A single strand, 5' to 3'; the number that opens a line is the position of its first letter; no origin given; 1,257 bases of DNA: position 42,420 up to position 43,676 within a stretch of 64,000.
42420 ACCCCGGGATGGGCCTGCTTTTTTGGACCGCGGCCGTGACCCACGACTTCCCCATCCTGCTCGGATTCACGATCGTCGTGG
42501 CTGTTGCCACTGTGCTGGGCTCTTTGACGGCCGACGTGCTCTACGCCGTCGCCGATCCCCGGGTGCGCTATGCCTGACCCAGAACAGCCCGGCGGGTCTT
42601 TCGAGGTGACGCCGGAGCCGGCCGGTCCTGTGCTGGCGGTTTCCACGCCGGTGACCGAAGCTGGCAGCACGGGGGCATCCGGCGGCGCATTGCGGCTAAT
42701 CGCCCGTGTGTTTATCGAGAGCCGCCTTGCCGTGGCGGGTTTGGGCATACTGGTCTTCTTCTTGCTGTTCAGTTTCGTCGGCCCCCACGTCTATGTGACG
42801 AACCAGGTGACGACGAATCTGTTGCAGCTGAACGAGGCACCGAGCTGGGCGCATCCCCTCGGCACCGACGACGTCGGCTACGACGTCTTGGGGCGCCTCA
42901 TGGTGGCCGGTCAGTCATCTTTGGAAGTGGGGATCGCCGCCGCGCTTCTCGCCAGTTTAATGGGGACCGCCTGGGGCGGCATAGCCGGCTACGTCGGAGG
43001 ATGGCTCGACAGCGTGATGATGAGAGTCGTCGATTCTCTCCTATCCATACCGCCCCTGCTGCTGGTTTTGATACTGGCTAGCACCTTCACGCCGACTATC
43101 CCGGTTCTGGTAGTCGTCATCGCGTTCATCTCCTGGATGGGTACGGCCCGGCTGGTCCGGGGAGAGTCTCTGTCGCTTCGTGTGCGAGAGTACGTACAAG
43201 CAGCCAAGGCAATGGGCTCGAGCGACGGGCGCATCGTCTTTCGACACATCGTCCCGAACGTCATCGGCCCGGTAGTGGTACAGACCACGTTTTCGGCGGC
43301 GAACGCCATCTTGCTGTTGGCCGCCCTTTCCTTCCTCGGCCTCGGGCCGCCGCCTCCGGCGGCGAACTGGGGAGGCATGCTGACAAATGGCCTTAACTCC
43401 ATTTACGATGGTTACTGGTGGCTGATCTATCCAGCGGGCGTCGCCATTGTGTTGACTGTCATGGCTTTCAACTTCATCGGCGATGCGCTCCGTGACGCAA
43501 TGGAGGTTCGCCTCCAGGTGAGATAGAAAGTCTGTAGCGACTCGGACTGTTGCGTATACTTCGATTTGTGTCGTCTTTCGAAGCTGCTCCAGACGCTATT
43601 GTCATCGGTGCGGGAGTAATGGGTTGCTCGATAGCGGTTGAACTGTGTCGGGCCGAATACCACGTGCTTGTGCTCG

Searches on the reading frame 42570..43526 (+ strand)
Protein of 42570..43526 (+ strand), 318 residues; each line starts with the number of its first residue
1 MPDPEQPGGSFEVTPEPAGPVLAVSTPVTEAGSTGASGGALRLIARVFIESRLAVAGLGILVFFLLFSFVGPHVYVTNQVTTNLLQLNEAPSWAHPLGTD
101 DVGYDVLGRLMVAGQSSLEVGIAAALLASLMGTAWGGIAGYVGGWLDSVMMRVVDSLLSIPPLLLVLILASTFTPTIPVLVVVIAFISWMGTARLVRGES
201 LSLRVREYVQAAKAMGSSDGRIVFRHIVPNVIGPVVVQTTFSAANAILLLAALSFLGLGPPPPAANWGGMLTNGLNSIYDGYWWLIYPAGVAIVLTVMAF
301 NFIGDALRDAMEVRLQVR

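Call 15: find_encoding_contigs(protein=window:42570-43526:+, flank=10000, max_places=10)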
Protein window:42570-43526:+ (318 aa): 20 contigs read that carry it; 10 places shown.
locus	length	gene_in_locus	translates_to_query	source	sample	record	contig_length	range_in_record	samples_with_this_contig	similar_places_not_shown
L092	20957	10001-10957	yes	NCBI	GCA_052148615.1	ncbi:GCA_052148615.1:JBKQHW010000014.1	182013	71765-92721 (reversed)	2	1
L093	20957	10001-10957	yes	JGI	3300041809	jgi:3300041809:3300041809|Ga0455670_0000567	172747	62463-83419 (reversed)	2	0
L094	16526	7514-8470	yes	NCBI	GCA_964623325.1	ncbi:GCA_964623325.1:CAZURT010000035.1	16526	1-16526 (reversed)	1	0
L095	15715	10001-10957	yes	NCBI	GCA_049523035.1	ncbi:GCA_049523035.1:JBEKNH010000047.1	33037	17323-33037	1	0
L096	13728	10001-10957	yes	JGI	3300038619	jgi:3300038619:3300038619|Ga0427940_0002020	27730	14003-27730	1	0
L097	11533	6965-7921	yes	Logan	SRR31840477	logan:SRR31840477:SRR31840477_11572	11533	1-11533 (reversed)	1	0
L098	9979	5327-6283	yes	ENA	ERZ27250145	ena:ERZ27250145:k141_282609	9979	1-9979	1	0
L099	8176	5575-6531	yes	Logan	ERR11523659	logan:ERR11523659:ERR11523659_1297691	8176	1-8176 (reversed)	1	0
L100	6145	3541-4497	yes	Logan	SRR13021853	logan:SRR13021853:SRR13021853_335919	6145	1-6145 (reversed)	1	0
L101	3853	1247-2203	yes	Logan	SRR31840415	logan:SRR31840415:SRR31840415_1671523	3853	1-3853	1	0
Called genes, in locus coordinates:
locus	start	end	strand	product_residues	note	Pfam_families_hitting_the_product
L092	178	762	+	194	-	PF02632:BioY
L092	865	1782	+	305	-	PF01906:YbjQ_1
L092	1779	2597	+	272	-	PF01906:YbjQ_1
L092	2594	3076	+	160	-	-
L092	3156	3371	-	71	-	-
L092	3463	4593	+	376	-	PF02746:MR_MLE_N, PF13378:MR_MLE_C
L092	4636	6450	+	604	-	PF00496:SBP_bac_5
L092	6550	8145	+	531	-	PF07969:Amidohydro_3, PF01979:Amidohydro_1 (faint), PF07969:Amidohydro_3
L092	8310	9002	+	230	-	PF00392:GntR, PF07729:FCD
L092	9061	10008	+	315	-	PF19300:BPD_transp_1_N, PF00528:BPD_transp_1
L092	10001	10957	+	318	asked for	PF12911:OppC_N, PF00528:BPD_transp_1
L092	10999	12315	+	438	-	PF00890:FAD_binding_2 (weak), PF01266:DAO, PF13450:NAD_binding_8 (weak)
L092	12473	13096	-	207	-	PF04299:FMN_bind_2, PF01243:PNPOx_N (weak), PF12900:Pyridox_ox_2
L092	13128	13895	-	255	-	PF08044:DUF1707, PF09922:LiaF-like_C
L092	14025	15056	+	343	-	PF08240:ADH_N, PF16912:Glu_dehyd_C, PF00107:ADH_zinc_N, PF13602:ADH_zinc_N_2 (weak)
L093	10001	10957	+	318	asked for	PF12911:OppC_N, PF00528:BPD_transp_1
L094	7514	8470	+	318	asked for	PF12911:OppC_N, PF00528:BPD_transp_1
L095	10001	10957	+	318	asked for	PF12911:OppC_N, PF00528:BPD_transp_1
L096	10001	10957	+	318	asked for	PF12911:OppC_N, PF00528:BPD_transp_1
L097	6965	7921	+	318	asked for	PF12911:OppC_N, PF00528:BPD_transp_1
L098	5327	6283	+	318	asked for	PF12911:OppC_N, PF00528:BPD_transp_1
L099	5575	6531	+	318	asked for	PF12911:OppC_N, PF00528:BPD_transp_1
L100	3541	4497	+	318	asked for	PF12911:OppC_N, PF00528:BPD_transp_1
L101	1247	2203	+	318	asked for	PF12911:OppC_N, PF00528:BPD_transp_1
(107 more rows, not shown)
